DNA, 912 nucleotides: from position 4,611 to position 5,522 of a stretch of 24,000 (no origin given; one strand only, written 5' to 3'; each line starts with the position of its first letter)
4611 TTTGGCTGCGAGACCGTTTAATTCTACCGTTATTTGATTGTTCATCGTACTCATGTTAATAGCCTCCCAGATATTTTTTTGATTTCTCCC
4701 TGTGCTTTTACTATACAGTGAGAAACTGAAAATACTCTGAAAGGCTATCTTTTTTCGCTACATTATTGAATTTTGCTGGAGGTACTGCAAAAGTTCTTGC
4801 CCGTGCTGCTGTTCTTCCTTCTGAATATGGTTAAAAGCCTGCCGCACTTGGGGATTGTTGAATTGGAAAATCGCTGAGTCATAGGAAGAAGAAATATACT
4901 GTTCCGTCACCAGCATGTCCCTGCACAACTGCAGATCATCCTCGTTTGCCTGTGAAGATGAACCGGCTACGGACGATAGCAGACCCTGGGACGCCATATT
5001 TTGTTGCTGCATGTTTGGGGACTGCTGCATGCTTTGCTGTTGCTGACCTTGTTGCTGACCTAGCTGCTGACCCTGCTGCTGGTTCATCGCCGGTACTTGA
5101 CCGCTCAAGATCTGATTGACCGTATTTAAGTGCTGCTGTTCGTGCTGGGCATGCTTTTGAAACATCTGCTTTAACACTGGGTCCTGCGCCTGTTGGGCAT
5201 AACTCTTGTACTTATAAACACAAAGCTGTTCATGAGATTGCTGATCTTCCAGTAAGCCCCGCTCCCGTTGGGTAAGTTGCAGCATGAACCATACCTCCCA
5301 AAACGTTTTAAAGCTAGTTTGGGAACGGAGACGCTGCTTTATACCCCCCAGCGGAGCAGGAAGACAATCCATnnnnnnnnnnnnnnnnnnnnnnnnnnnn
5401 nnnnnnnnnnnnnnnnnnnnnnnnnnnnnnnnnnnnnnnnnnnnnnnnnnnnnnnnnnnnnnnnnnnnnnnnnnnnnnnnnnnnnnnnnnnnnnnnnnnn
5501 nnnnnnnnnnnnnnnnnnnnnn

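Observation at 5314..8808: Self-contained, receptor-less CheX-CheY-CheA-like operon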

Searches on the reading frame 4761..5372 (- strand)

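Call 5: search_protein_families(library=pfam, proteins=[window:4761-5372:-], max_evalue=0.01)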
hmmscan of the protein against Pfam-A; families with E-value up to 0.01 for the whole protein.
window:4761-5372:- (204 aa): 7 families
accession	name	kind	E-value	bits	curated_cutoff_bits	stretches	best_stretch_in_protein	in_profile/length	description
PF07875.18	Coat_F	-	3.1e-15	56.6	25.7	1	146-201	2-57/63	Coat F domain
PF09537.16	DUF2383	-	1.1e-06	29.2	30.8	1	163-201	19-57/111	Domain of unknown function (DUF2383)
PF02915.23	Rubrerythrin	-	7.2e-06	26.9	22.8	1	53-91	15-55/137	Rubrerythrin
PF05974.18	DUF892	-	0.00076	20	23.7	0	41-90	10-59/159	Domain of unknown function (DUF892)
PF03232.19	COQ7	-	0.0012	19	23.5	0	52-90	20-57/169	Ubiquinone biosynthesis protein COQ7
PF07870.16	DUF1657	-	0.0029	17.9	27.7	1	55-87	15-47/49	Protein of unknown function (DUF1657)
PF22277.2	EncFtn-like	-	0.0086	16.3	27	0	164-201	33-70/85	EncFtn-like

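Call 6: search_protein_families(library=ncbifam, proteins=[window:4761-5372:-], max_evalue=0.01)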
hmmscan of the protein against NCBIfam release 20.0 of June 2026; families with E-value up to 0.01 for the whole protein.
window:4761-5372:- (204 aa): 5 families
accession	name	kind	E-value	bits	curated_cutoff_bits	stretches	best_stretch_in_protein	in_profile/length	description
NF058679.1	EncB_fam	subfamily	5.9e-12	45.6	90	2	140-200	15-75/117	encapsulin nanocompartment ferritin-likeEncB family encapsulin nanocompartment ferritin-like cargo protein cargo protein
TIGR04535.1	ferrit_encaps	subfamily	5.1e-09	36.1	125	2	149-202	18-70/114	encapsulin-associated ferritin-like protein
NF058678.1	EncB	exception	1.1e-07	32.2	210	1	139-198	4-63/160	encapsulin nanocompartment ferritin-like cargo protein EncB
NF009413.0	PRK12775.1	equivalog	0.0032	15.3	1895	1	55-97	879-921/1006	putative trifunctional 2-polyprenylphenol hydroxylase/glutamate synthase subunit beta/ferritin domain-containing protein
NF045676.1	FeExpMbfA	equivalog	0.0084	15.5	450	0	42-103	101-162/318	iron exporter MbfA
